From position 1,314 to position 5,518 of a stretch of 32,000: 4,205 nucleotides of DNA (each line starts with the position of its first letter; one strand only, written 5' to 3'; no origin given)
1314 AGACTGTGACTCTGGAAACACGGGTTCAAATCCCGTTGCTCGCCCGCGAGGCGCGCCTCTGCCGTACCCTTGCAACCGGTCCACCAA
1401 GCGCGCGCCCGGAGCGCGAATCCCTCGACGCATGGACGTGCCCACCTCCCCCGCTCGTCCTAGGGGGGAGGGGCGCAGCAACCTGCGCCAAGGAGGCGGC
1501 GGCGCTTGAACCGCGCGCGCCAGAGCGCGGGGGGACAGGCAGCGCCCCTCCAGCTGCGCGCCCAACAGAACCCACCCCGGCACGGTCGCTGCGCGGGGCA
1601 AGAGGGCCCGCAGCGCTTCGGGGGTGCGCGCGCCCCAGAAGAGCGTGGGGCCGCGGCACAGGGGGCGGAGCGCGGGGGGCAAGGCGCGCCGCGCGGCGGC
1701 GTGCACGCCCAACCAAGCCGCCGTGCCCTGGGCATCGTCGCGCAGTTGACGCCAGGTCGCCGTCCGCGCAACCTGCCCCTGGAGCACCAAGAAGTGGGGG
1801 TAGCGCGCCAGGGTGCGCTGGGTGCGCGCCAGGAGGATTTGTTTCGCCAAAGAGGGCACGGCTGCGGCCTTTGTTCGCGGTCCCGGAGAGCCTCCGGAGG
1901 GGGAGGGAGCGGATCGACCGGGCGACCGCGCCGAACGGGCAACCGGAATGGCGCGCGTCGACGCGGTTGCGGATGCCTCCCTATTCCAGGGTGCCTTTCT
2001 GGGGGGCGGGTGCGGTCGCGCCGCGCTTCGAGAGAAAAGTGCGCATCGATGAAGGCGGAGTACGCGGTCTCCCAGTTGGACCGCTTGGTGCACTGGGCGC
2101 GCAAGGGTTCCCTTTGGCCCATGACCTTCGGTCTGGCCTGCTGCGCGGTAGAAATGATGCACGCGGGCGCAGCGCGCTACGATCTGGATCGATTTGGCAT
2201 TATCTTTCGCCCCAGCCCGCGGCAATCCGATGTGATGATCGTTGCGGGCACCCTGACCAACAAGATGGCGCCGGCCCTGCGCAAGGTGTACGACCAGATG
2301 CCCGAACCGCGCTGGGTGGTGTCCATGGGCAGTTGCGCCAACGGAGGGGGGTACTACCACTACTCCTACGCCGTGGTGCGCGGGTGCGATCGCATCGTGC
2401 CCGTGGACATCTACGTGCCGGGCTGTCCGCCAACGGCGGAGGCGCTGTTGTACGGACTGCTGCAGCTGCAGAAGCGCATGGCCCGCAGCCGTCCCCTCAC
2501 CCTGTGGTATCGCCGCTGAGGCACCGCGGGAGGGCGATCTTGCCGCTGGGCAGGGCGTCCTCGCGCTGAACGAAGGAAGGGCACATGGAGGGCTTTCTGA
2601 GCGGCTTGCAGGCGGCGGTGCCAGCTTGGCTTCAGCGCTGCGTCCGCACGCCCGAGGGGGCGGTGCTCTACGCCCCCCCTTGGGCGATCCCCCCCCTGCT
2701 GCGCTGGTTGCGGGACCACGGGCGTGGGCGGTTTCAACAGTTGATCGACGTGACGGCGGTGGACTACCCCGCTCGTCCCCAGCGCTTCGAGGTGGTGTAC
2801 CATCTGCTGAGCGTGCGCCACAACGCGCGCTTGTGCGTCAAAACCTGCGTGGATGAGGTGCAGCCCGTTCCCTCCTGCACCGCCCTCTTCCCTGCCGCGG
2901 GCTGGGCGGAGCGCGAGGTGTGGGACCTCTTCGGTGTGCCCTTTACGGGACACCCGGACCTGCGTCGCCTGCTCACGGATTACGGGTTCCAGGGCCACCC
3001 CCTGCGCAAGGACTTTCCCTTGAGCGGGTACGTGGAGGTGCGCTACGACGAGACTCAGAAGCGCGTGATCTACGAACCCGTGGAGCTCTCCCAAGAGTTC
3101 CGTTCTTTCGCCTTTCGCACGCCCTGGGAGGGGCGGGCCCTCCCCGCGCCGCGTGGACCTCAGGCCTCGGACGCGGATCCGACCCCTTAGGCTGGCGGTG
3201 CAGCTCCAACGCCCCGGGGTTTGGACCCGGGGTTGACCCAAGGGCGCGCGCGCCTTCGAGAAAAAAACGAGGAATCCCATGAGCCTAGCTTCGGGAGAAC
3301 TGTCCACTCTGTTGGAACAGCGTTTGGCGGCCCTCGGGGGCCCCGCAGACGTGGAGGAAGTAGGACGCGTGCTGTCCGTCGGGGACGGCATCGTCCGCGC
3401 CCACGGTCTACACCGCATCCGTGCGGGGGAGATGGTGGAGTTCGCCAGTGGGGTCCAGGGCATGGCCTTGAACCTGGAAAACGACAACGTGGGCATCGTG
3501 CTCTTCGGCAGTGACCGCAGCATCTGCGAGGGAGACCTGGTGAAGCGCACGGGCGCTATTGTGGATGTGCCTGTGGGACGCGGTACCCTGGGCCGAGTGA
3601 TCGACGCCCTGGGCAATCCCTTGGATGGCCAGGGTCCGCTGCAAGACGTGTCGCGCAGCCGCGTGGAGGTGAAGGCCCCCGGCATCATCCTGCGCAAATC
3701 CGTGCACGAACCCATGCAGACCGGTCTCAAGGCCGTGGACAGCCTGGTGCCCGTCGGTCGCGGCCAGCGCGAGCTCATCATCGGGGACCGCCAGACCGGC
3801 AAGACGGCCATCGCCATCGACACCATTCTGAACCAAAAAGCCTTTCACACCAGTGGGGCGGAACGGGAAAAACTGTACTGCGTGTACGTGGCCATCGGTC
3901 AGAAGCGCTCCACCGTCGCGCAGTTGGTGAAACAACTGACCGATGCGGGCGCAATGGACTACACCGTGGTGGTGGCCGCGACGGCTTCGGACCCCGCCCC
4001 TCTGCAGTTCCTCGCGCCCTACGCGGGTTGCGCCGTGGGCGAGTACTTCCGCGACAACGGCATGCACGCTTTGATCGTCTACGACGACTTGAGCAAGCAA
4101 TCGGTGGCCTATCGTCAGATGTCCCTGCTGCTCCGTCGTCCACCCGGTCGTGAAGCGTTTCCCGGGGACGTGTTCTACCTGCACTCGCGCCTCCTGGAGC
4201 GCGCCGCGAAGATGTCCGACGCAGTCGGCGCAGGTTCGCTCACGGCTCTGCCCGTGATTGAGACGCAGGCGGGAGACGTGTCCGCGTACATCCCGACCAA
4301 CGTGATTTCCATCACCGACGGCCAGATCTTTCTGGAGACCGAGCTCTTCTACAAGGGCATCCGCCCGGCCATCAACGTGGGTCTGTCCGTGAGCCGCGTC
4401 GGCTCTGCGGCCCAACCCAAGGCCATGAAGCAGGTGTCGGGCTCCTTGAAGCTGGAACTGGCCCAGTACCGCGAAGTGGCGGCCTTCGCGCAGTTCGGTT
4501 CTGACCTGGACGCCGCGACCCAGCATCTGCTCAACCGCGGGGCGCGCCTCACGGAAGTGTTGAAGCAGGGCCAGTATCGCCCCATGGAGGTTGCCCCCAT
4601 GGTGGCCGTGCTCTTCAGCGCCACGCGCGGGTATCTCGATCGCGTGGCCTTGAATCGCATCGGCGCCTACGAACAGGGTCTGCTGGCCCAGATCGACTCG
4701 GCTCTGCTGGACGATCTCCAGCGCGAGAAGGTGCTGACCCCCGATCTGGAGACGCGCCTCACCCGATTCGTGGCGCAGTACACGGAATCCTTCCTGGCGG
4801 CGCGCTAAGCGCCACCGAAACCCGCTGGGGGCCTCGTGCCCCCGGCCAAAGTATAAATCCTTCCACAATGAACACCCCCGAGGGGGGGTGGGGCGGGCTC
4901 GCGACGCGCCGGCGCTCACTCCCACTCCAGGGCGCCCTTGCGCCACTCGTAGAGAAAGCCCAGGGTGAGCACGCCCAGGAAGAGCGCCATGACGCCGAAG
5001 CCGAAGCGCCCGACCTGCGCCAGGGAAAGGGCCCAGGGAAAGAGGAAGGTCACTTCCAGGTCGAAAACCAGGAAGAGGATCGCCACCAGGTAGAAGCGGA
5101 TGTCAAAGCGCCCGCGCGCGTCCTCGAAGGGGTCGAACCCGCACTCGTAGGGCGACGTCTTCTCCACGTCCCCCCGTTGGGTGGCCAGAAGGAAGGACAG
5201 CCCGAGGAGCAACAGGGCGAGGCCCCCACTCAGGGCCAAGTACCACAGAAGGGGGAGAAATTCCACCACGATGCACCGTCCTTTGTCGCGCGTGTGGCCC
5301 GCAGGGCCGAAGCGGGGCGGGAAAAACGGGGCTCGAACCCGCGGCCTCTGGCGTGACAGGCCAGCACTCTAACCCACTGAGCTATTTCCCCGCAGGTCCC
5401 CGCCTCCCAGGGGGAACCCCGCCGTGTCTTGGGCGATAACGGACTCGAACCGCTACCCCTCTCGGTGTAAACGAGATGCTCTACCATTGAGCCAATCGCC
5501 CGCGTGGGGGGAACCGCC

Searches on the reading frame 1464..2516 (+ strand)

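Call 16: search_protein_families(library=pfam, proteins=[window:1464-2516:+], max_evalue=1)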
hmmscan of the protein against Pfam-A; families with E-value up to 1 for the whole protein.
window:1464-2516:+ (351 aa): 1 family
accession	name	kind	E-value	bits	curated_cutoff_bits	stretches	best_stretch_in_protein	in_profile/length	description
PF01058.29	Oxidored_q6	-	5e-28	97.8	27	1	226-335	1-128/128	NADH ubiquinone oxidoreductase, 20 Kd subunit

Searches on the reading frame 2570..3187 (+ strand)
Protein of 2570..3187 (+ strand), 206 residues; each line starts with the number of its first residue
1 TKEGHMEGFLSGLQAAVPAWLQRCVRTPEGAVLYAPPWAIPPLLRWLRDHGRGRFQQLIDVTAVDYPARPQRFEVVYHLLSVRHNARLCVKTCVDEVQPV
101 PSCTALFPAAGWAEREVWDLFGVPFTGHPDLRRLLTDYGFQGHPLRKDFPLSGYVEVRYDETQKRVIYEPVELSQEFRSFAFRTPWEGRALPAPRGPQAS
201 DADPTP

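Call 16: search_protein_families(library=pfam, proteins=[window:2570-3187:+], max_evalue=1)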
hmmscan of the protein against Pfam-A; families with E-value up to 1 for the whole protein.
window:2570-3187:+ (206 aa): 1 family
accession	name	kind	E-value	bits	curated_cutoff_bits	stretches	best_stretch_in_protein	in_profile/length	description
PF00329.25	Complex1_30kDa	-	8.7e-46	156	22.5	1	35-154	3-123/124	Respiratory-chain NADH dehydrogenase, 30 Kd subunit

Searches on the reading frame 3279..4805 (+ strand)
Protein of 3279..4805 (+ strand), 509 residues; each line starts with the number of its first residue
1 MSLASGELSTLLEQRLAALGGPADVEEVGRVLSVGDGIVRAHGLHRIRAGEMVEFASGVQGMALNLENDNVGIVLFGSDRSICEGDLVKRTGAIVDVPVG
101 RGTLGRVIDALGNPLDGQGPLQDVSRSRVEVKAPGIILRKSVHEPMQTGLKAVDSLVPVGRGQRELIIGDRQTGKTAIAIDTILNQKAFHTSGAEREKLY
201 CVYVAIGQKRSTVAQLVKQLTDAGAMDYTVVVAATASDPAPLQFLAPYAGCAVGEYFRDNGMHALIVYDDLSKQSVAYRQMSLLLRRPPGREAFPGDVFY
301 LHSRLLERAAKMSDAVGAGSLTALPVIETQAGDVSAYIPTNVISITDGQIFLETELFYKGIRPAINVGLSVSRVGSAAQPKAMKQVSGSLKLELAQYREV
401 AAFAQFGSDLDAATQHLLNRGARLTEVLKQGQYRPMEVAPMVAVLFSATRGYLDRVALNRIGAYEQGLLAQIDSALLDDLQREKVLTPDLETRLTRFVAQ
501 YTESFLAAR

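Call 51: find_encoding_contigs(protein=window:3279-4805:+, flank=10000, max_places=4)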
Protein window:3279-4805:+ (509 aa): 7 contigs read that carry it; 4 places shown.
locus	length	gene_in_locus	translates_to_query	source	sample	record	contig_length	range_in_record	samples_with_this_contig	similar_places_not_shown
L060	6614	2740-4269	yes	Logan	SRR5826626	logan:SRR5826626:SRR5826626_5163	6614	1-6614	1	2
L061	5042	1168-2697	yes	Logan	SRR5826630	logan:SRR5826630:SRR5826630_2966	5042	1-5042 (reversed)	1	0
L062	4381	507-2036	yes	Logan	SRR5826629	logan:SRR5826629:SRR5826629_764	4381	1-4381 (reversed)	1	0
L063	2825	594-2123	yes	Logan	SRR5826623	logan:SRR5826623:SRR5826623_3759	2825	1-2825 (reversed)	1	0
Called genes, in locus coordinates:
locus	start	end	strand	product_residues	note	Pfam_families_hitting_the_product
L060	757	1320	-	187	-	-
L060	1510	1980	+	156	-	PF01058:Oxidored_q6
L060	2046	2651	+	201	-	PF00329:Complex1_30kDa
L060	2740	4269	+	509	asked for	PF02874:ATP-synt_ab_N, PF00006:ATP-synt_ab, PF00306:ATP-synt_ab_C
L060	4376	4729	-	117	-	PF00507:Oxidored_q4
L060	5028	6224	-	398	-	PF00346:Complex1_49kDa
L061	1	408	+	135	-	?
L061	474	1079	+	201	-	PF00329:Complex1_30kDa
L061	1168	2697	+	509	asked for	PF02874:ATP-synt_ab_N, PF00006:ATP-synt_ab, PF00306:ATP-synt_ab_C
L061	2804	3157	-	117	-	PF00507:Oxidored_q4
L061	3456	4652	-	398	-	PF00346:Complex1_49kDa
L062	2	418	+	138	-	?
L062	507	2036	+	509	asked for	PF02874:ATP-synt_ab_N, PF00006:ATP-synt_ab, PF00306:ATP-synt_ab_C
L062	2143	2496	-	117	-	PF00507:Oxidored_q4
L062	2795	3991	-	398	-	PF00346:Complex1_49kDa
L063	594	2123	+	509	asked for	PF02874:ATP-synt_ab_N, PF00006:ATP-synt_ab, PF00306:ATP-synt_ab_C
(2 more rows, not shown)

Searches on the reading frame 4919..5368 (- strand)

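Call 16: search_protein_families(library=pfam, proteins=[window:4919-5368:-], max_evalue=1)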
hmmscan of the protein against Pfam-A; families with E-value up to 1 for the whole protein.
window:4919-5368:- (150 aa): 1 family
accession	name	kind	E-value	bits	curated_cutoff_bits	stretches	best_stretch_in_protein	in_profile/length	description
PF00507.24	Oxidored_q4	-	1.6e-37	128.1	23.3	1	52-149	2-99/99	NADH-ubiquinone/plastoquinone oxidoreductase, chain 3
